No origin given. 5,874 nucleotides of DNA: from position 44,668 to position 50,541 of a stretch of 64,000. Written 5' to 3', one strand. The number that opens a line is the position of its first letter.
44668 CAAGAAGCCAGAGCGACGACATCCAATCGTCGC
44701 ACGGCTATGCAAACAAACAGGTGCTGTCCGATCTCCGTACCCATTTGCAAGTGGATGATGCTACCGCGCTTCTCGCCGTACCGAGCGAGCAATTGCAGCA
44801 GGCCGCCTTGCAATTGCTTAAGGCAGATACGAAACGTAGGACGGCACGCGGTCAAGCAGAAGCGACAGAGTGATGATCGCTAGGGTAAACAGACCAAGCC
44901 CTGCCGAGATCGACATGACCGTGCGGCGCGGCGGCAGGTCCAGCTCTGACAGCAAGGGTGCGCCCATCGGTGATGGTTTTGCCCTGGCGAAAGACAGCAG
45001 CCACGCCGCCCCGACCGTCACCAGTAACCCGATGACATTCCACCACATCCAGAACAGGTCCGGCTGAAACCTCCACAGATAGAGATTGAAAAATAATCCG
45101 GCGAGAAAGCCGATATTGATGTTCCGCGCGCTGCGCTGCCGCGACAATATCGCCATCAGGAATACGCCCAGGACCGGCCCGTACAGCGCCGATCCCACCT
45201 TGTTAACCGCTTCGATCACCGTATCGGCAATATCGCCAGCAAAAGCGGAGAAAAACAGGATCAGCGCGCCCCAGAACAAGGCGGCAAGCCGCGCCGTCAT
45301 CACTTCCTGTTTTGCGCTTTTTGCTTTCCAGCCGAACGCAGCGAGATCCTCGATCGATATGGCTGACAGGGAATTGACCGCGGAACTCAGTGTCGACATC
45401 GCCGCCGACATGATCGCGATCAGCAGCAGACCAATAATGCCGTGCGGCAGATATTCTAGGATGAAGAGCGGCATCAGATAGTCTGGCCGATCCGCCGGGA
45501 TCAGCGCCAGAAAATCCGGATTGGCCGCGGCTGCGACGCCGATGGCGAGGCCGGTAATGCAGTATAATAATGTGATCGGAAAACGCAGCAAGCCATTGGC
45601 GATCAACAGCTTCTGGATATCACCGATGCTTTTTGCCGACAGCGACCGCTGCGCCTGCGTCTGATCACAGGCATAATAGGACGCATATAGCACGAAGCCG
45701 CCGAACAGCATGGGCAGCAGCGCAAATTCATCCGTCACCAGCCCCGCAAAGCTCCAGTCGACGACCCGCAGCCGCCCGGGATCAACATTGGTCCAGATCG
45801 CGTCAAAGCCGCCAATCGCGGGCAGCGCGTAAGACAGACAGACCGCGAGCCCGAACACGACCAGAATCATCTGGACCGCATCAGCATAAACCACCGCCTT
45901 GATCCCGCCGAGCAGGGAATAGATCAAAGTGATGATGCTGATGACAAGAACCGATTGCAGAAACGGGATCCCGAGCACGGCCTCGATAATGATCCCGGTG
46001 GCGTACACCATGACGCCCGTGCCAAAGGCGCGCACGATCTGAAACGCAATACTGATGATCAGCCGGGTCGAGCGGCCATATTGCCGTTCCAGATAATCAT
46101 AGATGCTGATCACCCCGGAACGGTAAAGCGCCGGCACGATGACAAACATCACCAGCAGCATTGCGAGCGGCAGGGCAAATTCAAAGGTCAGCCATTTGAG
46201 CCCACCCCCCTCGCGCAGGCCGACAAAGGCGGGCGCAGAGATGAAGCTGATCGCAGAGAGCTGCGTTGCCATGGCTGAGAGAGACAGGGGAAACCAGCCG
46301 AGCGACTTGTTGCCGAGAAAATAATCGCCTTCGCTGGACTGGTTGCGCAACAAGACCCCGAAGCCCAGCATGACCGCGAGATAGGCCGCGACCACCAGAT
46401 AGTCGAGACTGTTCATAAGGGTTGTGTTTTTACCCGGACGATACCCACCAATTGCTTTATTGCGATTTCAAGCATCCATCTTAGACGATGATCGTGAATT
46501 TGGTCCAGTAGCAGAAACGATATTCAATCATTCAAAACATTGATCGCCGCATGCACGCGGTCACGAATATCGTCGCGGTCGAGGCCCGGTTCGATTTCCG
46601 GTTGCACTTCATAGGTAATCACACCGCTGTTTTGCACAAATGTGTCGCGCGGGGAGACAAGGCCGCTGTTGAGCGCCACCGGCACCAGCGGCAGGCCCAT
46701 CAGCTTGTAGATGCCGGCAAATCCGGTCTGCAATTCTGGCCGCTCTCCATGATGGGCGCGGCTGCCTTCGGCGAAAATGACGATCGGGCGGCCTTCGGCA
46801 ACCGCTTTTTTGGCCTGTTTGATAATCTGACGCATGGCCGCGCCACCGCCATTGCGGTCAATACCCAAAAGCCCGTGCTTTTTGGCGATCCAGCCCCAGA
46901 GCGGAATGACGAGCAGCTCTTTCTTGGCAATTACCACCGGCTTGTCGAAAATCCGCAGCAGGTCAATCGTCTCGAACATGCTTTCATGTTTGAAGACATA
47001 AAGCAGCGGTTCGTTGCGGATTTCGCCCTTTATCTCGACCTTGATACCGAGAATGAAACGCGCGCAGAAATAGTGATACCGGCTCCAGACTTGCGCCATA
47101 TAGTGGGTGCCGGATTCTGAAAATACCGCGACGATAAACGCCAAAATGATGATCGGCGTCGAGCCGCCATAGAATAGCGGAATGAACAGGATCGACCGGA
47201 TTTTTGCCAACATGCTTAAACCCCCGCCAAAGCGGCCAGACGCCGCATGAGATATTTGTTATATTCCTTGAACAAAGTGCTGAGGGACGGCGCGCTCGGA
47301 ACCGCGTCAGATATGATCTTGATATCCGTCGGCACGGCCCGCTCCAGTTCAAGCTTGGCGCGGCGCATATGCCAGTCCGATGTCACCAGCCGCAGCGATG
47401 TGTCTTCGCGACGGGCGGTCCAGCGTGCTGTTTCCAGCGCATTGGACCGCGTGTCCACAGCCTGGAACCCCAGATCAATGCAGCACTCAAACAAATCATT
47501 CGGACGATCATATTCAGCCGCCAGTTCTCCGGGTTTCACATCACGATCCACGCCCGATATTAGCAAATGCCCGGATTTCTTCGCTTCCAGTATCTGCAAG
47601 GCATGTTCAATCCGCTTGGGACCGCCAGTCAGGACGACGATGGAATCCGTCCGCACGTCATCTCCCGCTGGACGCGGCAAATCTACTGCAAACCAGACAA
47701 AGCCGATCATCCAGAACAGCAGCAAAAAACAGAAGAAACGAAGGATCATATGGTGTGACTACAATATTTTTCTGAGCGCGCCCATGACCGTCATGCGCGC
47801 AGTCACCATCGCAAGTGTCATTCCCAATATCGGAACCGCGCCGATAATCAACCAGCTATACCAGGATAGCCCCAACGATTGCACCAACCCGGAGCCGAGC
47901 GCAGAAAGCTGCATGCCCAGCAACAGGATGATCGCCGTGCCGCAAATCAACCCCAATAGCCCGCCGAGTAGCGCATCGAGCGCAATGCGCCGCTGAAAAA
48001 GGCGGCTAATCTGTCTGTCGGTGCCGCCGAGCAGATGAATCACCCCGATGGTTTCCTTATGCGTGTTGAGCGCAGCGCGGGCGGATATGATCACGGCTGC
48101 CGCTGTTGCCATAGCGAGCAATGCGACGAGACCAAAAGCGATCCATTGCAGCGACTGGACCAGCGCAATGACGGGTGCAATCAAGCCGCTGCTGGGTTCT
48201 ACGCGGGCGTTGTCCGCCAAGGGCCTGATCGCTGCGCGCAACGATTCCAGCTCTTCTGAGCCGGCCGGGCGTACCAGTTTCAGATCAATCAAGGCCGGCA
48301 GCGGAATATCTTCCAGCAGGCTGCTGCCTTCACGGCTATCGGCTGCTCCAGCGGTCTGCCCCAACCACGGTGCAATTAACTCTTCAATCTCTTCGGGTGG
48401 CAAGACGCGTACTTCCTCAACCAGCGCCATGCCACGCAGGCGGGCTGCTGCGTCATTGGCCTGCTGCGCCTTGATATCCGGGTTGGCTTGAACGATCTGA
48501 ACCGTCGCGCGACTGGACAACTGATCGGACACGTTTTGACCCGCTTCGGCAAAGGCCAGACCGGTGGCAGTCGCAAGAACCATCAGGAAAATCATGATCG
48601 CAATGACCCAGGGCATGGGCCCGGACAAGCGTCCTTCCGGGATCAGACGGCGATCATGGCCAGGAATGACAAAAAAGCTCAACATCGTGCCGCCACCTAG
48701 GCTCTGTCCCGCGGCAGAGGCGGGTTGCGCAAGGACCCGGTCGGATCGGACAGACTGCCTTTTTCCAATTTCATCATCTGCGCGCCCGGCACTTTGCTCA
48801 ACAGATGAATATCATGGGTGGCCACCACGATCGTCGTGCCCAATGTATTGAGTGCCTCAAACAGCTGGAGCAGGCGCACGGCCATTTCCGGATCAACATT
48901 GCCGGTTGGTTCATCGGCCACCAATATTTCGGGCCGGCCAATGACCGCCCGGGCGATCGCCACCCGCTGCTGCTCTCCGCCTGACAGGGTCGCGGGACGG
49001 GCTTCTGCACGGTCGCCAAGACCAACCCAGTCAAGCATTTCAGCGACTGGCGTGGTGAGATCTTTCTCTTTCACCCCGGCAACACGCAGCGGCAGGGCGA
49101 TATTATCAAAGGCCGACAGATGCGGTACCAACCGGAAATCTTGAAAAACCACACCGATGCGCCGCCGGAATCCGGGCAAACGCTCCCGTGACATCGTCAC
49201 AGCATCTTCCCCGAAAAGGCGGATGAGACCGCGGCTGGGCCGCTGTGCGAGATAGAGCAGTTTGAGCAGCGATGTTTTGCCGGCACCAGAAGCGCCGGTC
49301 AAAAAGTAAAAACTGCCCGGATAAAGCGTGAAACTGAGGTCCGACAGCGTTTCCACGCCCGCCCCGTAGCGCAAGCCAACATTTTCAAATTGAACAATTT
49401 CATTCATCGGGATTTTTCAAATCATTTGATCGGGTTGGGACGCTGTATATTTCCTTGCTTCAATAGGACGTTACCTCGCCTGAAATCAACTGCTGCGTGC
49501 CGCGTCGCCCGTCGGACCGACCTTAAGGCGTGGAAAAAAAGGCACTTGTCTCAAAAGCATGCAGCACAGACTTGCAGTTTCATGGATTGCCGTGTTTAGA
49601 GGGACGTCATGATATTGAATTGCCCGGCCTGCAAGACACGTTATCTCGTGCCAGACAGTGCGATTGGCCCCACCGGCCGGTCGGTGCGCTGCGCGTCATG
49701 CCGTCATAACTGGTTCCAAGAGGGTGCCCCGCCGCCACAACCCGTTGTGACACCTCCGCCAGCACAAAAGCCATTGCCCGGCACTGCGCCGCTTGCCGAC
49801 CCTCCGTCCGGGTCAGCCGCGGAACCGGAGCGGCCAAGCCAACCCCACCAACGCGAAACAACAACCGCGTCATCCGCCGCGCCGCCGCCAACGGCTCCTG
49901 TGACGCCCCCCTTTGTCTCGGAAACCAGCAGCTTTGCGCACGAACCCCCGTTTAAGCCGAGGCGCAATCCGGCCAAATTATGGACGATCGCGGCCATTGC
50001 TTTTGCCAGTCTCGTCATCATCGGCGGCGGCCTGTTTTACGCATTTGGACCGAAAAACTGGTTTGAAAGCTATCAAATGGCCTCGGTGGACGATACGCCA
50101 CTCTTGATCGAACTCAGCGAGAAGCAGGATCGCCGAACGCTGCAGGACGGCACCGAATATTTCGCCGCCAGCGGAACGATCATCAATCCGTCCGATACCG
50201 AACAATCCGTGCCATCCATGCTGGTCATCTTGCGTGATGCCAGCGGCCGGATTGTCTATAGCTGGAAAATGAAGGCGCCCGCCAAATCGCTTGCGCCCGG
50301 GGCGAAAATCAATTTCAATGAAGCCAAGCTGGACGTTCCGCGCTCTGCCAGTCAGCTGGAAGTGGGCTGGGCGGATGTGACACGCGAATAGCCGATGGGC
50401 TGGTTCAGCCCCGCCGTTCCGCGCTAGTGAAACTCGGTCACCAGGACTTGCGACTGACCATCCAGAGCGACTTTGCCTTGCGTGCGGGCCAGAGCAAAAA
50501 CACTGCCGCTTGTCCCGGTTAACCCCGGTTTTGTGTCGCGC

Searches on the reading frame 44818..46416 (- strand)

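Call 67: search_protein_families(library=pfam, proteins=[window:44818-46416:-], max_evalue=0.0001)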
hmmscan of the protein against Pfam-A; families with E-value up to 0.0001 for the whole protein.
window:44818-46416:- (532 aa): 1 family
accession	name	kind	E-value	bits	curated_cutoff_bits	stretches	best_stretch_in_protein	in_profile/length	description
PF00474.23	SSF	-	7.6e-40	137.5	22.8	1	32-427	1-393/406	Sodium:solute symporter family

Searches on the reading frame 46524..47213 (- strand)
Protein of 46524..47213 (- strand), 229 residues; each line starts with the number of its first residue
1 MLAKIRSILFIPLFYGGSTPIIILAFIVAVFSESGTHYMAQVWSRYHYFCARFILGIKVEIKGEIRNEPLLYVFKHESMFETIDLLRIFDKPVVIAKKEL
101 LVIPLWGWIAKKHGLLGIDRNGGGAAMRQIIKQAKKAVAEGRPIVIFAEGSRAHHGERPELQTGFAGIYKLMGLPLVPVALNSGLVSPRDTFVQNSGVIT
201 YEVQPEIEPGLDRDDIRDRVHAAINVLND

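Call 67: search_protein_families(library=pfam, proteins=[window:46524-47213:-], max_evalue=0.0001)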
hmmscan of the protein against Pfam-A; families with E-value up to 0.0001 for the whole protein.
window:46524-47213:- (229 aa): 1 family
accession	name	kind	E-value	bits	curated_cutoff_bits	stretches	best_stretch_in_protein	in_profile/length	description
PF01553.26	Acyltransferase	-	3.7e-16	59.6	23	1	57-181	2-131/132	Acyltransferase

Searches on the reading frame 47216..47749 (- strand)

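Call 67: search_protein_families(library=pfam, proteins=[window:47216-47749:-], max_evalue=0.0001)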
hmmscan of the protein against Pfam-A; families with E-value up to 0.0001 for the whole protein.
window:47216-47749:- (177 aa): 1 family
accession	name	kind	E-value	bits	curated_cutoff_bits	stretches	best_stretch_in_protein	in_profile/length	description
PF02698.23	DUF218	-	2.4e-14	53.8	27.6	1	35-163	1-131/133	DUF218 domain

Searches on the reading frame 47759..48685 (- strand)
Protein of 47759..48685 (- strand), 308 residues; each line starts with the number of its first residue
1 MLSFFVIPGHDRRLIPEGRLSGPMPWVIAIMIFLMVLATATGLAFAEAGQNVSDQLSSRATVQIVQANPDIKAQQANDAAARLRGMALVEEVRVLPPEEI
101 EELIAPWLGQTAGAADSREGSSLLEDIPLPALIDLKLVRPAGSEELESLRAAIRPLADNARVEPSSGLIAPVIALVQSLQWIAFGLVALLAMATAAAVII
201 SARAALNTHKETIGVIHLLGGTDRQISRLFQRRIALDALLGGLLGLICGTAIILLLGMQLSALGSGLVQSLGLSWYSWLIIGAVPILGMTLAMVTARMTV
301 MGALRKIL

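Call 67: search_protein_families(library=pfam, proteins=[window:47759-48685:-], max_evalue=0.0001)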
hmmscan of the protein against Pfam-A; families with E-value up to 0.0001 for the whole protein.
window:47759-48685:- (308 aa): 1 family
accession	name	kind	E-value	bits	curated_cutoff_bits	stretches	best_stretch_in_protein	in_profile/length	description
PF02687.27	FtsX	-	7.8e-07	29.6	25.5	1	186-300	3-115/120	FtsX-like permease C-terminal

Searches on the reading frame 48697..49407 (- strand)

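Call 67: search_protein_families(library=pfam, proteins=[window:48697-49407:-], max_evalue=0.0001)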
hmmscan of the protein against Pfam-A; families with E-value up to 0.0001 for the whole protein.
window:48697-49407:- (236 aa): 2 families
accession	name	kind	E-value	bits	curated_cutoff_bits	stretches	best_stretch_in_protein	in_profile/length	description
PF00005.33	ABC_tran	-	3.1e-33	115.7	25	1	21-168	1-136/137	ABC transporter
PF13304.12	AAA_21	-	9.9e-13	49.2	27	1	127-204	224-304/304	AAA domain, putative AbiEii toxin, Type IV TA system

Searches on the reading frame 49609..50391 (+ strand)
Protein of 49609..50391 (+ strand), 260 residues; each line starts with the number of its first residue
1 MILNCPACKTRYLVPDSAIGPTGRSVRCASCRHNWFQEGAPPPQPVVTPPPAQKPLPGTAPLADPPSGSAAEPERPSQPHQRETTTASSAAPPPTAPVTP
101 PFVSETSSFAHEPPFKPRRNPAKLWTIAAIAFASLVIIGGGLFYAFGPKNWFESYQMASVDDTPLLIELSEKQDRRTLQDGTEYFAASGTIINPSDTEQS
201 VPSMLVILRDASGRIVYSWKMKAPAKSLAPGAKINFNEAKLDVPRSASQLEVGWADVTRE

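Call 68: search_protein_families(library=pfam, proteins=[window:49609-50391:+], max_evalue=0.0001)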
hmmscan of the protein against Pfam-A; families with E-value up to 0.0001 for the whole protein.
window:49609-50391:+ (260 aa): 2 families
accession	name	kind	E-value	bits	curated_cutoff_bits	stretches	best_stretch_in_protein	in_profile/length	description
PF13717.11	Zn_ribbon_4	-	3e-13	49.9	30.3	1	1-36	1-36/36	zinc-ribbon domain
PF13719.11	Zn_ribbon_5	-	1.1e-07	31.9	29.3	1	1-33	1-33/37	zinc-ribbon domain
